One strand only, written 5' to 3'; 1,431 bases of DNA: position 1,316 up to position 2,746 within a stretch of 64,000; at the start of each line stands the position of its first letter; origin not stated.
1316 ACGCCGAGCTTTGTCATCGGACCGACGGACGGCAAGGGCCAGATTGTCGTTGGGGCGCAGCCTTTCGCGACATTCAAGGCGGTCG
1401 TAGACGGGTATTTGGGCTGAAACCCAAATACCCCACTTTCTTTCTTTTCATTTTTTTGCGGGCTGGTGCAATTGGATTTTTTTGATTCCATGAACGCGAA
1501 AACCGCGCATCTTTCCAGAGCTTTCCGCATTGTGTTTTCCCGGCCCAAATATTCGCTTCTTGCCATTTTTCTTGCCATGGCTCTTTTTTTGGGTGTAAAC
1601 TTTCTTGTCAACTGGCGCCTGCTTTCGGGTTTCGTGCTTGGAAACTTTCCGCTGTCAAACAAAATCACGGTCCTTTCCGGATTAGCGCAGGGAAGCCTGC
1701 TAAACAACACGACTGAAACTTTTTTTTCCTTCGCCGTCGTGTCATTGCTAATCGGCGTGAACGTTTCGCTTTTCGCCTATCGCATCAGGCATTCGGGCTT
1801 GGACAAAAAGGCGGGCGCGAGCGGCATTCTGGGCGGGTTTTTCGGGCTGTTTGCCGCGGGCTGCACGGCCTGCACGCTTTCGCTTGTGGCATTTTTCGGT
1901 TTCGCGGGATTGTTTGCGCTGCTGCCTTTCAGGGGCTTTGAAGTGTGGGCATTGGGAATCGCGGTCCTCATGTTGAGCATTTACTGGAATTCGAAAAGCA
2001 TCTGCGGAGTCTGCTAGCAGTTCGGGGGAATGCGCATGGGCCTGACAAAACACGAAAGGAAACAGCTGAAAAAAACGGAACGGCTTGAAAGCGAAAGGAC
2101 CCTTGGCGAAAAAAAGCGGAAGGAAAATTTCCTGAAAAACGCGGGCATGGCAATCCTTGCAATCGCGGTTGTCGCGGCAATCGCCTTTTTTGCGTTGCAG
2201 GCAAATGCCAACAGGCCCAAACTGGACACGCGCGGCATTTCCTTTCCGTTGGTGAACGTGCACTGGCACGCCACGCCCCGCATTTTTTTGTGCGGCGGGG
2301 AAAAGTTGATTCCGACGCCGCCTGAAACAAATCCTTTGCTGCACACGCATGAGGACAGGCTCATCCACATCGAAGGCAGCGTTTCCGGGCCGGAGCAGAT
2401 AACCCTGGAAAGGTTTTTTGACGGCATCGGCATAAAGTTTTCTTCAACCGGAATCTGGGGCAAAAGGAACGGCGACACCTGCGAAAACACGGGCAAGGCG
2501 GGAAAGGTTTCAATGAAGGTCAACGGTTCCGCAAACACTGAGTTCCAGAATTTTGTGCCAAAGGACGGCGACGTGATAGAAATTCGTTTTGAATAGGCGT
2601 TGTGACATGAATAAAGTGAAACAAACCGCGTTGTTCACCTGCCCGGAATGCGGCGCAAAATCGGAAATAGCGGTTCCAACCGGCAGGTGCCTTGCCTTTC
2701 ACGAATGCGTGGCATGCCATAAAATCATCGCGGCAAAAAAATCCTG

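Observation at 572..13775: Extended extracytoplasmic copper / thiol-redox island with unusual membership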

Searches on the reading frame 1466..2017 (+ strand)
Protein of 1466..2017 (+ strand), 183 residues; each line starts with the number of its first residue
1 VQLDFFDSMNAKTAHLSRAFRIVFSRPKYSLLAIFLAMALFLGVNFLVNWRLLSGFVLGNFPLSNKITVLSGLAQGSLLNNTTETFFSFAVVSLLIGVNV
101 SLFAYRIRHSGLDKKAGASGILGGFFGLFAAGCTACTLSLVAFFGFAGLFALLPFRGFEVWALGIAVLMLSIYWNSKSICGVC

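Call 3: search_protein_families(library=pfam, proteins=[window:1466-2017:+], max_evalue=0.01)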
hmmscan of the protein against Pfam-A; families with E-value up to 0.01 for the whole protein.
window:1466-2017:+ (183 aa): 0 families

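Call 6: search_protein_families(library=ncbifam, proteins=[window:1466-2017:+], max_evalue=0.1)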
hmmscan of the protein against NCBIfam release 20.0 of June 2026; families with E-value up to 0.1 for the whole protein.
window:1466-2017:+ (183 aa): 0 families

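Call 9: find_homologous_proteins(query=A1, max_evalue=0.001)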
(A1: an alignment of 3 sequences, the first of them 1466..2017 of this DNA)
Query A1 (3 sequences) (183 aa, profile of the alignment): 30 proteins with E <= 0.001 among 8000 candidates.
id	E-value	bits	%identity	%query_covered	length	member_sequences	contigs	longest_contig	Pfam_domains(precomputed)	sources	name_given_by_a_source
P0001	1.4e-67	245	100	96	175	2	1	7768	-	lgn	-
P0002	1.3e-62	229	26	50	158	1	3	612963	-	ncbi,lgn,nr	ncbi:MAG: hypothetical protein HY394_02295 [Candidatus Diapherotrites archaeon]|nr:hypothetical prot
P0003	2.3e-54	202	32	54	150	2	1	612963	-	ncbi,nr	ncbi:MAG: hypothetical protein HY394_02270 [Candidatus Diapherotrites archaeon]|nr:hypothetical prot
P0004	4.4e-53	198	26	50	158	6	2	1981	-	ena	-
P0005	1.2e-50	190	77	99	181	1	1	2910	-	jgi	-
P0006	2.8e-49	185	90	86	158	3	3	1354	-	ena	-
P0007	1.2e-42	164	22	92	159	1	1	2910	-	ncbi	-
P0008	1.7e-39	154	31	52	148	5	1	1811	-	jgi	-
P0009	2.5e-39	153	31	43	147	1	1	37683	-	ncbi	ncbi:MAG: hypothetical protein ABIH20_01685 [Candidatus Diapherotrites archaeon]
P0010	3.6e-39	153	29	52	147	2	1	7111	-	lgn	-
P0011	4.0e-39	152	28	83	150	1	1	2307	-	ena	-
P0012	4.3e-39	152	32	54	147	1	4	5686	-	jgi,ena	-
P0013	4.5e-39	152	34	39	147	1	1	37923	-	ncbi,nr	ncbi:MAG: hypothetical protein NUV57_01290 [archaeon]|nr:hypothetical protein [archaeon]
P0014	1.1e-38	151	28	51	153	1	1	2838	-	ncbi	-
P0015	3.0e-38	150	29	85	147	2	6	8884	-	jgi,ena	-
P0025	1.1e-23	102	31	58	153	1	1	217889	-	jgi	jgi:hypothetical protein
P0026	6.6e-21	93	36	48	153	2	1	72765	-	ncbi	-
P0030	1.1e-7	50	29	45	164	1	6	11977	-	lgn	-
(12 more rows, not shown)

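Call 11: find_encoding_contigs(protein=P0009, flank=10000, max_places=3)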
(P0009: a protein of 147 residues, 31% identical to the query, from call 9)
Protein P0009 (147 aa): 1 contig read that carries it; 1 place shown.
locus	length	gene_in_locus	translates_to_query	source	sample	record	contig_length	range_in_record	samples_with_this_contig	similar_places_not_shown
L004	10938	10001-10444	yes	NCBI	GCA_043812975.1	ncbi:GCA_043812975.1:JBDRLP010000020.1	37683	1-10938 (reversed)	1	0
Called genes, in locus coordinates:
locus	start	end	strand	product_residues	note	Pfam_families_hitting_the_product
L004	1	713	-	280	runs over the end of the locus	-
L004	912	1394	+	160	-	-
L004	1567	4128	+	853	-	PF14890:Intein_splicing, PF14528:LAGLIDADG_3, PF01935:DUF87 (faint)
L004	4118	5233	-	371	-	-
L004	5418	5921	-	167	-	PF24034:DUF7343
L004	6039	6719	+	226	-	-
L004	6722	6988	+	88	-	-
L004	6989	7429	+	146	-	-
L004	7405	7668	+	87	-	-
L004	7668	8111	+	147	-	PF04214:DUF411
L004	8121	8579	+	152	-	-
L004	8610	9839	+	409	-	-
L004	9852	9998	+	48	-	-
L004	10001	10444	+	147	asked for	-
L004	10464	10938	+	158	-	PF00581:Rhodanese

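Call 12: find_encoding_contigs(protein=P0013, flank=10000, max_places=3)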
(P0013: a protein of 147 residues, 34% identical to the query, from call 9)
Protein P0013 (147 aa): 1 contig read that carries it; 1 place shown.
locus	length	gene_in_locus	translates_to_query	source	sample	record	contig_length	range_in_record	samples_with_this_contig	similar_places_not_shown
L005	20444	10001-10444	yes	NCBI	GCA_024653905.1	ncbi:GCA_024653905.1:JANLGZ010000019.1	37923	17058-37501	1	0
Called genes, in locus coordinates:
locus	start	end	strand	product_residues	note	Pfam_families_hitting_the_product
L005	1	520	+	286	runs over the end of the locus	-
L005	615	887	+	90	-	PF01918:Alba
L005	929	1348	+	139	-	PF00013:KH_1 (faint)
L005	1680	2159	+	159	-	-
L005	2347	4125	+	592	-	PF01079:Hint (weak), PF14623:Vint (weak), PF14890:Intein_splicing, PF01935:DUF87 (weak)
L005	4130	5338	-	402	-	-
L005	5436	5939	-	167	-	PF24034:DUF7343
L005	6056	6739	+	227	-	-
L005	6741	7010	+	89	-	-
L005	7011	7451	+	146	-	-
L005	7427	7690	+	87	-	-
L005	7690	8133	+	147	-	PF04214:DUF411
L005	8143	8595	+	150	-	-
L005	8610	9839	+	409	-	PF02683:DsbD_TM (weak)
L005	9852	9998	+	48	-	-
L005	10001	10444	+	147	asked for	-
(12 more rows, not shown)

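Call 13: find_encoding_contigs(protein=P0025, flank=10000, max_places=3)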
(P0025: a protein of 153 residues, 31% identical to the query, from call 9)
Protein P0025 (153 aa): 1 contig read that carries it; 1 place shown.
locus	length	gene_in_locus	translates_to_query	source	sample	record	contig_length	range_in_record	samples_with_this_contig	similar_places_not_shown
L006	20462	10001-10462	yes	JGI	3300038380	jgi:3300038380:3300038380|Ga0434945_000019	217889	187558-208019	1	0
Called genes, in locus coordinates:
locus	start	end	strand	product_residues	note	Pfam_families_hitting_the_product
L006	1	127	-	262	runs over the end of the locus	PF01884:PcrB, PF05690:ThiG (faint), PF01180:DHO_dh (weak)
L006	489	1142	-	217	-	PF00753:Lactamase_B, PF19583:ODP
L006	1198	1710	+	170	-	-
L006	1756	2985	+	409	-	PF01336:tRNA_anti-codon (faint), PF17244:CDC24_OB3 (weak), PF08646:Rep_fac-A_C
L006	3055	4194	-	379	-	-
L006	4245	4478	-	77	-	-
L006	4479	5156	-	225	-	-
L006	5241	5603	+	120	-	PF03965:Penicillinase_R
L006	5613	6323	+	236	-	PF01435:Peptidase_M48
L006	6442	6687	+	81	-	-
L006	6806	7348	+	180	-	-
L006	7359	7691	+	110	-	-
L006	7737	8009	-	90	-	-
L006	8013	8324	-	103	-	-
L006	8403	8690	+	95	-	-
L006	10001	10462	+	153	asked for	-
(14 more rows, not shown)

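Call 56: find_encoding_contigs(protein=P0030, flank=8000, max_places=6)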
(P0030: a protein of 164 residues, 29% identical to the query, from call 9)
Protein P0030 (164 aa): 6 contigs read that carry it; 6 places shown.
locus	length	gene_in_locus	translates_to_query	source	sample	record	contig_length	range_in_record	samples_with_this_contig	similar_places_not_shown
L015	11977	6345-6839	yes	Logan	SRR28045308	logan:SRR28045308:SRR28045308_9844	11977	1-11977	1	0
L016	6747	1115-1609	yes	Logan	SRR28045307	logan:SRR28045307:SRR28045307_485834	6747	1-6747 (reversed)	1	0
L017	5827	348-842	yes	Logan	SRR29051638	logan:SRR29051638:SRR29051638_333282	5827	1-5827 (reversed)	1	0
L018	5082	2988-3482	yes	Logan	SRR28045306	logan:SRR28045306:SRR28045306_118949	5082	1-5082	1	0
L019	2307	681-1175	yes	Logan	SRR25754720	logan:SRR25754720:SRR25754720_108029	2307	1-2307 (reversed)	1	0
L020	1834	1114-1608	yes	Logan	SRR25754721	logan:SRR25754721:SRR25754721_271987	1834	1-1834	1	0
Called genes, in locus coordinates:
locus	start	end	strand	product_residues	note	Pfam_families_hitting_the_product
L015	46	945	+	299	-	PF01551:Peptidase_M23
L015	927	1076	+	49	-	-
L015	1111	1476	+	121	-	-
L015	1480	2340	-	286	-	PF00211:Guanylate_cyc, PF04945:YHS, PF13239:2TM (weak)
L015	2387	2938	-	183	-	-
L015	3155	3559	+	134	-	PF03965:Penicillinase_R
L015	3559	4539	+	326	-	PF01435:Peptidase_M48 (faint)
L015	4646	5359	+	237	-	PF01209:Ubie_methyltran, PF13489:Methyltransf_23, PF00398:RrnaAD (weak), PF05175:MTS (weak), PF13649:Methyltransf_25, PF13847:Methyltransf_31, PF08241:Methyltransf_11, PF08242:Methyltransf_12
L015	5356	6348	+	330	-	PF13529:Peptidase_C39_2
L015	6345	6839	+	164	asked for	-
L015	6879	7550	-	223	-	PF01545:Cation_efflux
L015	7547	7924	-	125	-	PF01022:HTH_5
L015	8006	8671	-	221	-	PF00578:AhpC-TSA, PF08534:Redoxin, PF13098:Thioredoxin_2 (weak), PF00085:Thioredoxin (weak), PF13905:Thioredoxin_8 (weak)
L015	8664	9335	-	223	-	PF01209:Ubie_methyltran, PF01135:PCMT (weak), PF13847:Methyltransf_31, PF08241:Methyltransf_11, PF08242:Methyltransf_12, PF13649:Methyltransf_25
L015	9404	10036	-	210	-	PF13628:DUF4142, PF03713:DUF305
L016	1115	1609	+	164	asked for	-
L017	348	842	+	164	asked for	-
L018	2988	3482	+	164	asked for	-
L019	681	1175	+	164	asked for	-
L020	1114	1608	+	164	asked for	-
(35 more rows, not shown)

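Call 57: find_encoding_contigs(protein=P0026, flank=8000, max_places=3)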
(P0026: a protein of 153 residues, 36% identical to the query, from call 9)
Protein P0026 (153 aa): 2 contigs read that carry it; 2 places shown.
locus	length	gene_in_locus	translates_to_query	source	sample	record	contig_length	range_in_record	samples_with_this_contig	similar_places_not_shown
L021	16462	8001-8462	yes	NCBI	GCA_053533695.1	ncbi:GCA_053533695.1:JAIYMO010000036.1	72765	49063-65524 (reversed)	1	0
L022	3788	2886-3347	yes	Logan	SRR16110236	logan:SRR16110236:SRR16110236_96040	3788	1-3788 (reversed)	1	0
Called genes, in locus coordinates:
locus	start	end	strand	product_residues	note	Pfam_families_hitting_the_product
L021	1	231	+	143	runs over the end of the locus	PF00581:Rhodanese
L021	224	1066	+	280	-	PF02683:DsbD_TM, PF13386:DsbD_2 (weak)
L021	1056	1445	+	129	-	PF03625:DUF302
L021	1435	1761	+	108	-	-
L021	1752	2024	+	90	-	PF00085:Thioredoxin, PF13098:Thioredoxin_2 (weak), PF13899:Thioredoxin_7 (weak)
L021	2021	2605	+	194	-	-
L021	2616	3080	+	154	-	-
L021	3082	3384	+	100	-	-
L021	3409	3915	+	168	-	PF00891:Methyltransf_2, PF01209:Ubie_methyltran, PF02353:CMAS, PF07021:MetW, PF13489:Methyltransf_23, PF13679:Methyltransf_32, PF13847:Methyltransf_31, PF08241:Methyltransf_11, +3 more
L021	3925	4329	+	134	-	PF02629:CoA_binding (weak), PF13380:CoA_binding_2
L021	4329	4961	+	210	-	PF13489:Methyltransf_23 (weak), PF01209:Ubie_methyltran, PF13649:Methyltransf_25, PF13847:Methyltransf_31, PF08241:Methyltransf_11, PF08242:Methyltransf_12 (weak)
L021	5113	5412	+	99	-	PF03551:PadR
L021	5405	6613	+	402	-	PF07690:MFS_1, PF00083:Sugar_tr (faint), PF07690:MFS_1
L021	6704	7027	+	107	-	PF01022:HTH_5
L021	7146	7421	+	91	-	PF18926:DUF5676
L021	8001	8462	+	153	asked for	-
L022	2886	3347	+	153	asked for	-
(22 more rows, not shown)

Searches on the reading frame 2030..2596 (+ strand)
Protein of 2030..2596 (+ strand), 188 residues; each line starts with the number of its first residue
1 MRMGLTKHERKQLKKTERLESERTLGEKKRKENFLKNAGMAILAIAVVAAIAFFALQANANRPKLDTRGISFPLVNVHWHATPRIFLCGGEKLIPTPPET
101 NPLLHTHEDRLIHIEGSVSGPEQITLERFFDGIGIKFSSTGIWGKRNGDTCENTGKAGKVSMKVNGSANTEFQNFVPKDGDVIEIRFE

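Call 3: search_protein_families(library=pfam, proteins=[window:2030-2596:+], max_evalue=0.01)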
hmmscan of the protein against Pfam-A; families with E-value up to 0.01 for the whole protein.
window:2030-2596:+ (188 aa): 0 families

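Call 6: search_protein_families(library=ncbifam, proteins=[window:2030-2596:+], max_evalue=0.1)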
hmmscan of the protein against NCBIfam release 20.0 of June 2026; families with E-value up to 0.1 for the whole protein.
window:2030-2596:+ (188 aa): 0 families

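Call 43: find_homologous_proteins(query=window:2030-2596:+, max_evalue=0.001)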
Query window:2030-2596:+ (188 aa): 5 proteins with E <= 0.001 among 179 candidates.
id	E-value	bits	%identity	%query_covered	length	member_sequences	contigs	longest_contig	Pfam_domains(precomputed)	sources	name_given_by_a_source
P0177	1.8e-120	417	100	99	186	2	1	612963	-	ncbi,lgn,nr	ncbi:MAG: hypothetical protein HY394_02240 [Candidatus Diapherotrites archaeon]|nr:hypothetical prot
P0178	4.8e-106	370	88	100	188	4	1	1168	-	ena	-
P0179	4.6e-47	178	52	87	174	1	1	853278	-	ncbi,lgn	-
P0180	2.7e-27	114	40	86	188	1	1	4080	-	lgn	-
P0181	1.4e-23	102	37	98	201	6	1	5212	-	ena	-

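Call 69: search_protein_families(library=pfam, proteins=[window:2030-2596:+], max_evalue=5)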
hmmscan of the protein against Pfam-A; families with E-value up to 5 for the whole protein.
window:2030-2596:+ (188 aa): 0 families

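Call 90: search_solved_structures(query=window:2030-2596:+, max_evalue=10)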
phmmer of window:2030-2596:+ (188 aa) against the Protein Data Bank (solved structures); distinct sequences matched with E-value up to 10: 4.
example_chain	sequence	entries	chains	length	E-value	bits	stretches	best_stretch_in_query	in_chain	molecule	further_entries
3lq2_A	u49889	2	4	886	1.2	12.1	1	107-184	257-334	Pyruvate dehydrogenase E1 component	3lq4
3lpl_A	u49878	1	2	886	1.2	12.1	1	107-184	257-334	Pyruvate dehydrogenase E1 component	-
1l8a_A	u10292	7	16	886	1.2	12.1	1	107-184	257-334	Pyruvate dehydrogenase E1 component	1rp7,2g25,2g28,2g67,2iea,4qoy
2qta_A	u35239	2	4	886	1.3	12.1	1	107-184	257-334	Pyruvate dehydrogenase E1 component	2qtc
